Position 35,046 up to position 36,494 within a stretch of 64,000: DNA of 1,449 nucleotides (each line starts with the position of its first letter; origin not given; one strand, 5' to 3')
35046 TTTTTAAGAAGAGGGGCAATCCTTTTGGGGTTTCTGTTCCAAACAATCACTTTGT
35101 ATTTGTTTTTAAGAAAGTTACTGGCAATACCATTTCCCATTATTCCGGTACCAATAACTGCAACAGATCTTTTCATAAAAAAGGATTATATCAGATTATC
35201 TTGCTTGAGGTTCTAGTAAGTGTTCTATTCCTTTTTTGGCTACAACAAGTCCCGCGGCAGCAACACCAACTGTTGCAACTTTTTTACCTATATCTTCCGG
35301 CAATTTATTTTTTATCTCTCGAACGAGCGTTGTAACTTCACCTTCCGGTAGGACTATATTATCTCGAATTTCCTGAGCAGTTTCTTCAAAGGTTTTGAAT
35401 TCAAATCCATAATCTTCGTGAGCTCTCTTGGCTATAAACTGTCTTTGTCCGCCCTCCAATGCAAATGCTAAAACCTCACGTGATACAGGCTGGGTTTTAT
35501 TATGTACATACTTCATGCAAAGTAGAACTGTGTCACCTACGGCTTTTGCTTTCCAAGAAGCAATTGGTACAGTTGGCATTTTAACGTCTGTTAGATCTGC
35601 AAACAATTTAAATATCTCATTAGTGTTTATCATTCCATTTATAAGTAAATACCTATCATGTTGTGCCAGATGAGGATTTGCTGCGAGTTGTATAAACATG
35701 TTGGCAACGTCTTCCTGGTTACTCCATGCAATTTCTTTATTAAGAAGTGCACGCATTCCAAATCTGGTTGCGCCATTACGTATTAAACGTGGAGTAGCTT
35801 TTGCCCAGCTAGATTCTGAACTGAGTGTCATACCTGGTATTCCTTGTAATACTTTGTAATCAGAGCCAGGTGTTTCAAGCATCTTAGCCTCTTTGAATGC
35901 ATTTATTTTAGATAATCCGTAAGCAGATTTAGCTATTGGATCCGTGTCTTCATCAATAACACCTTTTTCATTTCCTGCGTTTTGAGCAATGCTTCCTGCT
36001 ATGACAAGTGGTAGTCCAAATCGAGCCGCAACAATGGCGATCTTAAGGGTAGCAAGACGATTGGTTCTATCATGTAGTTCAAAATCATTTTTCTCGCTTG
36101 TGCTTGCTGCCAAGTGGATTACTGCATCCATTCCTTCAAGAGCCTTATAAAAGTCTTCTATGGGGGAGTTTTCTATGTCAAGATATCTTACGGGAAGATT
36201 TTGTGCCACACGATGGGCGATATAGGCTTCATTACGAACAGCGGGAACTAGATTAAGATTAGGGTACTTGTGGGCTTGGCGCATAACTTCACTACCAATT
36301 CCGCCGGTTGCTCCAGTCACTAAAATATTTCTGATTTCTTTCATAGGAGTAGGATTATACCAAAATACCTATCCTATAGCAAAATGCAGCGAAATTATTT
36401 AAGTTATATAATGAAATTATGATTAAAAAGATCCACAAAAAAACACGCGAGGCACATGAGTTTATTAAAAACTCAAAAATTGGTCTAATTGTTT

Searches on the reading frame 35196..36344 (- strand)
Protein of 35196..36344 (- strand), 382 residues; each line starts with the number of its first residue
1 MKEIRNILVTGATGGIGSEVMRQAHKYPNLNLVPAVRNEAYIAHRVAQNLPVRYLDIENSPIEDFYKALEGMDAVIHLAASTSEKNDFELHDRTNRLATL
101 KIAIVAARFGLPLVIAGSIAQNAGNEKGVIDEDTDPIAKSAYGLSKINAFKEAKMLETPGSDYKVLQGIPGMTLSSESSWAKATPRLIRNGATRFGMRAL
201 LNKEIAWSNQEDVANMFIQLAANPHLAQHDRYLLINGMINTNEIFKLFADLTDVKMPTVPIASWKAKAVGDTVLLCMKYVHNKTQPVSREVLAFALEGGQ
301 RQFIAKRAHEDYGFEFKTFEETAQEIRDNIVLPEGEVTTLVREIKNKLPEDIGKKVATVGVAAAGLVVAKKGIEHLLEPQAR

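Call 43: search_protein_families(library=pfam, proteins=[window:35196-36344:-], max_evalue=0.0001)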
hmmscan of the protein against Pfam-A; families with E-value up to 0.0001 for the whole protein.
window:35196-36344:- (382 aa): 4 families
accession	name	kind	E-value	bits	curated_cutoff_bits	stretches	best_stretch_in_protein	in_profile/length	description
PF01370.27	Epimerase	-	1.5e-12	47.9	20.9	1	7-226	1-230/240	NAD dependent epimerase/dehydratase family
PF13460.12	NAD_binding_10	-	5.3e-09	36.6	27.2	1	11-121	1-100/184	NAD(P)H-binding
PF04321.23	RmlD_sub_bind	-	1.8e-06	27.7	27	1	6-148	2-131/287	RmlD substrate binding domain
PF05368.20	NmrA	-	2.6e-06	27.7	27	0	6-80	4-78/298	NmrA-like family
